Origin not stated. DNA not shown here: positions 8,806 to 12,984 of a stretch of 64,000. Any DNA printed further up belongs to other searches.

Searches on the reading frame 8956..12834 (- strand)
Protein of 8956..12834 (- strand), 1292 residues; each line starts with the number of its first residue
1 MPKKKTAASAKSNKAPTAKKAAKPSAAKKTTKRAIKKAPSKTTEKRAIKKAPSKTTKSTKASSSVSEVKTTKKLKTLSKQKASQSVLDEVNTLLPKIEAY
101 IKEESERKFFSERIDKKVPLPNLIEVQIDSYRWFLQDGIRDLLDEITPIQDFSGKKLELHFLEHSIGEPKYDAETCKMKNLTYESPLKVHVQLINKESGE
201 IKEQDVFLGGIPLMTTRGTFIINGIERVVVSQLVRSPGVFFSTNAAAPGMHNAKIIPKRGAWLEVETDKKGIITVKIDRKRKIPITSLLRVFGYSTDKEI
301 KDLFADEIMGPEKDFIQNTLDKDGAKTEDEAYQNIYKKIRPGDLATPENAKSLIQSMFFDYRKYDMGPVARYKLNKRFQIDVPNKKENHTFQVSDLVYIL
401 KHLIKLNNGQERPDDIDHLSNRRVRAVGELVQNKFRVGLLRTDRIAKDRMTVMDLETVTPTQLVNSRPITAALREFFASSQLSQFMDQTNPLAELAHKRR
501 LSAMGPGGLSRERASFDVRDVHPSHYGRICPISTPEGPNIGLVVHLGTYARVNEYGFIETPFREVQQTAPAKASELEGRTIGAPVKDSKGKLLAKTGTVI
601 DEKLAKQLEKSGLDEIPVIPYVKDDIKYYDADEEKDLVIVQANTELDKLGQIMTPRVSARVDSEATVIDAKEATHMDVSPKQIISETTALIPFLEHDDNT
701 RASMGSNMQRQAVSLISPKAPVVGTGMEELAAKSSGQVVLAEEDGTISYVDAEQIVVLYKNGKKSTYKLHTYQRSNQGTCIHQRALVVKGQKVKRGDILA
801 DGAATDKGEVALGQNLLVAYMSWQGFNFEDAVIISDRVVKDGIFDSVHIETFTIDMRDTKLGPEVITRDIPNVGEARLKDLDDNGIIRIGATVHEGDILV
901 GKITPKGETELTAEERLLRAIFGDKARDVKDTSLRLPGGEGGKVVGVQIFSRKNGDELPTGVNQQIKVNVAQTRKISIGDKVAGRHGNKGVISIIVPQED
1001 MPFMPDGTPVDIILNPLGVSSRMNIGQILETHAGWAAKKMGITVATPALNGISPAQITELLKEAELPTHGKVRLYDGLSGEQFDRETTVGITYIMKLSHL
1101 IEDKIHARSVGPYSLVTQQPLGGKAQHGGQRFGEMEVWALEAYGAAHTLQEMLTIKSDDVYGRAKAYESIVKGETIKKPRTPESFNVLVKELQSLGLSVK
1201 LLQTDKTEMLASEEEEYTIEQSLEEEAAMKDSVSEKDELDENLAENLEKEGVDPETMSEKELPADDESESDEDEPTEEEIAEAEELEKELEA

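Call 16: search_protein_families(library=pfam, proteins=[window:8956-12834:-], max_evalue=0.001)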
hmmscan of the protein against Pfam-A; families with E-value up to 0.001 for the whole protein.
window:8956-12834:- (1292 aa): 6 families
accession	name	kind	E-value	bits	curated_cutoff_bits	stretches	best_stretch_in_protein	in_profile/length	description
PF00562.33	RNA_pol_Rpb2_6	-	1.6e-128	429.4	23.4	1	741-1126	2-373/373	RNA polymerase Rpb2, domain 6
PF04561.19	RNA_pol_Rpb2_2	-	2.3e-30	106.1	21.7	1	250-425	19-190/190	RNA polymerase Rpb2, domain 2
PF04565.21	RNA_pol_Rpb2_3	-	8.5e-29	100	21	1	484-552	1-68/68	RNA polymerase Rpb2, domain 3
PF04560.25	RNA_pol_Rpb2_7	-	8.6e-28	97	32.1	1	1128-1202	1-85/87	RNA polymerase Rpb2, domain 7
PF04563.20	RNA_pol_Rpb2_1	-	1.2e-21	77.6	28.2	1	122-471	1-203/203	RNA polymerase beta subunit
PF10385.14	RNA_pol_Rpb2_45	-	2.5e-14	53.5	28.2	1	622-679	9-66/66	RNA polymerase beta subunit external 1 domain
